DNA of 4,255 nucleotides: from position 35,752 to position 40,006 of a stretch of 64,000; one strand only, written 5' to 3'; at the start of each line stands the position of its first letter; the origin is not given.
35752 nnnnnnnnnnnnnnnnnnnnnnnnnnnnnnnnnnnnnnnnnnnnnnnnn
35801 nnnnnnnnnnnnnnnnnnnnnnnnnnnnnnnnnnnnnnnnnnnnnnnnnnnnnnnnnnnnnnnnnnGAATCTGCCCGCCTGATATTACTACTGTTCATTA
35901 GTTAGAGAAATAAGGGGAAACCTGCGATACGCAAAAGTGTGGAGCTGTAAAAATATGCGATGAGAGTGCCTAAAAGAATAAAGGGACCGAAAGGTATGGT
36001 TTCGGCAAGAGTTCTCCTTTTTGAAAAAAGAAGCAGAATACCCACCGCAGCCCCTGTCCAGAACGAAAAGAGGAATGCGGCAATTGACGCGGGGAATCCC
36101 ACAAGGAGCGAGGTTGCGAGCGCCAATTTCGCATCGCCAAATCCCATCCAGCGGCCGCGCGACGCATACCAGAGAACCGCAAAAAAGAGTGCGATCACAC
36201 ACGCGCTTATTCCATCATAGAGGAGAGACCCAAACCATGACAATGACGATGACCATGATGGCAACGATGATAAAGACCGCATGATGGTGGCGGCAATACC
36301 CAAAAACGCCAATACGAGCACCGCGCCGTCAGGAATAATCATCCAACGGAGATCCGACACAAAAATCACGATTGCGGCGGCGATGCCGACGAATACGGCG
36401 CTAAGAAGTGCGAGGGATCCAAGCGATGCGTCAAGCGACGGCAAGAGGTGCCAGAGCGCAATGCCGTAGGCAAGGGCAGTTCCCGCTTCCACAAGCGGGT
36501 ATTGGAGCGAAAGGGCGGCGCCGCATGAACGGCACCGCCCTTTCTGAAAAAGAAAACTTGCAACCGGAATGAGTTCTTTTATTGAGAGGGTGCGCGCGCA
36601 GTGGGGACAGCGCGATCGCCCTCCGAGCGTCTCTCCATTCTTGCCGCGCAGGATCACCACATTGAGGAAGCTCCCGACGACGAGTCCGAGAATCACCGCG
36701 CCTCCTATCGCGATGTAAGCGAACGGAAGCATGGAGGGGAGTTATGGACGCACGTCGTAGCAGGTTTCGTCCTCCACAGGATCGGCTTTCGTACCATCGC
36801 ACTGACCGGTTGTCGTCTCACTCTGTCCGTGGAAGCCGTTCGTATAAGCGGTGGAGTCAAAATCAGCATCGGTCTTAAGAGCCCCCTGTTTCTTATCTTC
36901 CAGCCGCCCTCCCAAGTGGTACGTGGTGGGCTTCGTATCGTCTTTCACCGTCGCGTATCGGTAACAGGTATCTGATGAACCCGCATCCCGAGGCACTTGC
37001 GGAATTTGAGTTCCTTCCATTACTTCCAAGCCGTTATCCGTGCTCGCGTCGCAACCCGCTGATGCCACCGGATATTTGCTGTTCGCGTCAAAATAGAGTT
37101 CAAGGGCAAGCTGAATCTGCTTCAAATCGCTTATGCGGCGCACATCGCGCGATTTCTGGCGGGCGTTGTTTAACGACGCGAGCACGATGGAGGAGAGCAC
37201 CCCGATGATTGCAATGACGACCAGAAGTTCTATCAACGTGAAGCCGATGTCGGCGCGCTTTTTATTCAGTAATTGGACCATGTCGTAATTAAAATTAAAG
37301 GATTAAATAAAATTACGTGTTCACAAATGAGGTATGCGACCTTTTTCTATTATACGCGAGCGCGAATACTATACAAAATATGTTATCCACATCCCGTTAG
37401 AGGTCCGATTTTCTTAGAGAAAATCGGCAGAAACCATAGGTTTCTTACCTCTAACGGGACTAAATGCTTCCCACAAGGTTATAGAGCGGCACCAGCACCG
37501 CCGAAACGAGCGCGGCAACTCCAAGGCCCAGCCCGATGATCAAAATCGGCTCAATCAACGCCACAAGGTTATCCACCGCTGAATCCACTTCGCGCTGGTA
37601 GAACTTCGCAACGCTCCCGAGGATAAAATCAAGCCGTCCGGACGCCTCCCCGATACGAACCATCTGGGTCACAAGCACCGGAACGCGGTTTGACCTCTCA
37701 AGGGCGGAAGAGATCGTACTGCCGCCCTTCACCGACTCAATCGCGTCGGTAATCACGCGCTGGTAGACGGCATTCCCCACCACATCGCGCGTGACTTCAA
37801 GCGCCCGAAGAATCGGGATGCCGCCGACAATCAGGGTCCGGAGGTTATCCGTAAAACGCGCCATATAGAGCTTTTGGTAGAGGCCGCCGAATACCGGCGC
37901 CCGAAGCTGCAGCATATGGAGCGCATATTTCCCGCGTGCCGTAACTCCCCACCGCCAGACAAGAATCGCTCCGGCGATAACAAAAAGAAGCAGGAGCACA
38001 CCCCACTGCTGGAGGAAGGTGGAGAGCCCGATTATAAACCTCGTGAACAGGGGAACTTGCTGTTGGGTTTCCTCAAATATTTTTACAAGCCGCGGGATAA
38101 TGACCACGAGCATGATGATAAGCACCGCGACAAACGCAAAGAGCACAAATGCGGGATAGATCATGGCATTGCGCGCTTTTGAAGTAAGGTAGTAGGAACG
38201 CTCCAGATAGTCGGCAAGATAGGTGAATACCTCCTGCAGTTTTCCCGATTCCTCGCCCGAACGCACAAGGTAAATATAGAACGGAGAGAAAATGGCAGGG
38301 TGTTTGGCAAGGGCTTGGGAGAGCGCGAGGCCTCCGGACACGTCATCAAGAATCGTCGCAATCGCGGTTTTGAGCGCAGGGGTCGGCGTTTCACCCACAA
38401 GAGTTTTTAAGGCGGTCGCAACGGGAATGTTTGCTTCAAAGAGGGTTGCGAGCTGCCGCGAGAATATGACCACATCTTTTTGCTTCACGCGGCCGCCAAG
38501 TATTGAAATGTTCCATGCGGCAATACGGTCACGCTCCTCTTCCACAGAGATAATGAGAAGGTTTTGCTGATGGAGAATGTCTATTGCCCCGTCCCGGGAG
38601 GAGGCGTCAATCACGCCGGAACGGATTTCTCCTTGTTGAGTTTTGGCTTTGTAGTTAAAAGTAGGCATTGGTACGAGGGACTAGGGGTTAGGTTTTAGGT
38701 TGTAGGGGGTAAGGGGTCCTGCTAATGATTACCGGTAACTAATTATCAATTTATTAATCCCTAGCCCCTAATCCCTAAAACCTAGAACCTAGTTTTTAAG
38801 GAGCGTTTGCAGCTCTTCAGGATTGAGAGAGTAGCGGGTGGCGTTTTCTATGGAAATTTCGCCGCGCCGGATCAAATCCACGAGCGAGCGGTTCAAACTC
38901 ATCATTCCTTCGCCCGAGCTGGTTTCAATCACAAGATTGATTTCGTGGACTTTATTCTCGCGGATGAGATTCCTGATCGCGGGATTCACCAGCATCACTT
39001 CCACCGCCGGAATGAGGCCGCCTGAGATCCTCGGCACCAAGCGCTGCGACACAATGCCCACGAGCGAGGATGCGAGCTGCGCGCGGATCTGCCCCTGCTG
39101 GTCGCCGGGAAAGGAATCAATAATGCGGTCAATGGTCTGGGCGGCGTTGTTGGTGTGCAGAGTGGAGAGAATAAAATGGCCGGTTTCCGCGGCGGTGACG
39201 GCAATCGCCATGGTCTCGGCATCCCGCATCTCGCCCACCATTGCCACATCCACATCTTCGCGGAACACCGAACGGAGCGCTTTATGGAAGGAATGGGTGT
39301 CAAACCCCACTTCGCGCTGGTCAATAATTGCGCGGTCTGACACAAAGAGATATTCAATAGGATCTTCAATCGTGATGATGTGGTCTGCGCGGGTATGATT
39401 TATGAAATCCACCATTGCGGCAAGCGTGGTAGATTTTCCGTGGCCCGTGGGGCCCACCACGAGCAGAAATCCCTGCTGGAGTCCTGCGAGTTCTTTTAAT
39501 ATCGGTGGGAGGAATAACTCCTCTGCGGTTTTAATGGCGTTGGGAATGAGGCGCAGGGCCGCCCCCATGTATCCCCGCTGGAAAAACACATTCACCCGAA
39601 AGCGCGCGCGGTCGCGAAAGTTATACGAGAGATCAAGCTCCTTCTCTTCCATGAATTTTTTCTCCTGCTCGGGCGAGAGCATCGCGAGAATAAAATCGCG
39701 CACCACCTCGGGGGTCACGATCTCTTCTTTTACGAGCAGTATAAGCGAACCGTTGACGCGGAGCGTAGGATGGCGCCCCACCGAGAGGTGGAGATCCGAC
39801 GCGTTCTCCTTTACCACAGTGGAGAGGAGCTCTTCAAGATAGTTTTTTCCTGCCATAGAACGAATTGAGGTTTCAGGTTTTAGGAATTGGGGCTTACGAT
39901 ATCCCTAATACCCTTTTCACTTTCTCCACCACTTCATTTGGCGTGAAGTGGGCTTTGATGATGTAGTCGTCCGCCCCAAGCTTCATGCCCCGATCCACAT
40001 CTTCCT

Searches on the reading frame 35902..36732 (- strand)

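Call 57: search_protein_families(library=pfam, max_evalue=0.0001, proteins=[window:35902-36732:-])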
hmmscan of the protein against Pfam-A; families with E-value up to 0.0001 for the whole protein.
window:35902-36732:- (276 aa): 2 families
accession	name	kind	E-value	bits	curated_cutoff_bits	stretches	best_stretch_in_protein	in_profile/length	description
PF06750.18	A24_N_bact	-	1.2e-27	96.2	23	1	14-95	1-83/84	Bacterial Peptidase A24 N-terminal domain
PF01478.23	Peptidase_A24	-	1.7e-11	44.9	26.5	1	115-232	2-104/104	Type IV leader peptidase family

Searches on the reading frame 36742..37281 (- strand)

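Call 57: search_protein_families(library=pfam, max_evalue=0.0001, proteins=[window:36742-37281:-])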
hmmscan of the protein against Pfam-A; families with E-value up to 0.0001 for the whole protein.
window:36742-37281:- (179 aa): 1 family
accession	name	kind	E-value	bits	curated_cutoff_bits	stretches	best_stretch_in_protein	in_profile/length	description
PF07963.17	N_methyl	-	6.7e-08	32.2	21.2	1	13-34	6-27/27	Prokaryotic N-terminal methylation motif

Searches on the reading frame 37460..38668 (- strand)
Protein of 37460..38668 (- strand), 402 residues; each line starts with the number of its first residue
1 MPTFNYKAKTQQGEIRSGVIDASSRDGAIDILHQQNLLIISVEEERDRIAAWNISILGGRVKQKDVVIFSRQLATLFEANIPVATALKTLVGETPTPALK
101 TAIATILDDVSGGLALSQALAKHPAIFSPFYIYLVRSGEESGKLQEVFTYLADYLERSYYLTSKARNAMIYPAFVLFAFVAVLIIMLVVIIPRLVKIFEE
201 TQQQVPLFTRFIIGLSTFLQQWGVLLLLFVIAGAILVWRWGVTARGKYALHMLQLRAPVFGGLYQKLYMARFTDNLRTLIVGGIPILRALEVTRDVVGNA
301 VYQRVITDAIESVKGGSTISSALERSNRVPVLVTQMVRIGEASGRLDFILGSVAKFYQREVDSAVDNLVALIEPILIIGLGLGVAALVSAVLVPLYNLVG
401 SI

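Call 57: search_protein_families(library=pfam, max_evalue=0.0001, proteins=[window:37460-38668:-])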
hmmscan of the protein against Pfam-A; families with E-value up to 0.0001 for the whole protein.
window:37460-38668:- (402 aa): 1 family
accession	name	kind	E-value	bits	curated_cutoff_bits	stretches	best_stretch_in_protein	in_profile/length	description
PF00482.28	T2SSF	-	6e-57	191.4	25.2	2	69-192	1-125/125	Type II secretion system (T2SS), protein F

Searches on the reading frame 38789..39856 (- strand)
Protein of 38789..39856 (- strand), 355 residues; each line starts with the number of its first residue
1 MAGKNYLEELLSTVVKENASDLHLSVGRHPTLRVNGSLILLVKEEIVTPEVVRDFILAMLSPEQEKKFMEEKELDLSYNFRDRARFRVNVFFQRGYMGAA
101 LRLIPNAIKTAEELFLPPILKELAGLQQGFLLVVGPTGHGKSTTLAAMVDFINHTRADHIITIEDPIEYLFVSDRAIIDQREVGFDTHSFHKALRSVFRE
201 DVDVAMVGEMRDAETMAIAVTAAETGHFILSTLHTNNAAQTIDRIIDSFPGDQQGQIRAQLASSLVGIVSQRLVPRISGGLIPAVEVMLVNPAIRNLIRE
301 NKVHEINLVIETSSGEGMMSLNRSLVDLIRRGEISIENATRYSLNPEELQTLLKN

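Call 57: search_protein_families(library=pfam, max_evalue=0.0001, proteins=[window:38789-39856:-])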
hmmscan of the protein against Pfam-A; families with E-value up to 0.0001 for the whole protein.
window:38789-39856:- (355 aa): 1 family
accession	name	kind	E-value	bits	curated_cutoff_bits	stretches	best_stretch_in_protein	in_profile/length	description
PF00437.27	T2SSE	-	1.1e-44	153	24.9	1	6-277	11-281/370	Type II/IV secretion system protein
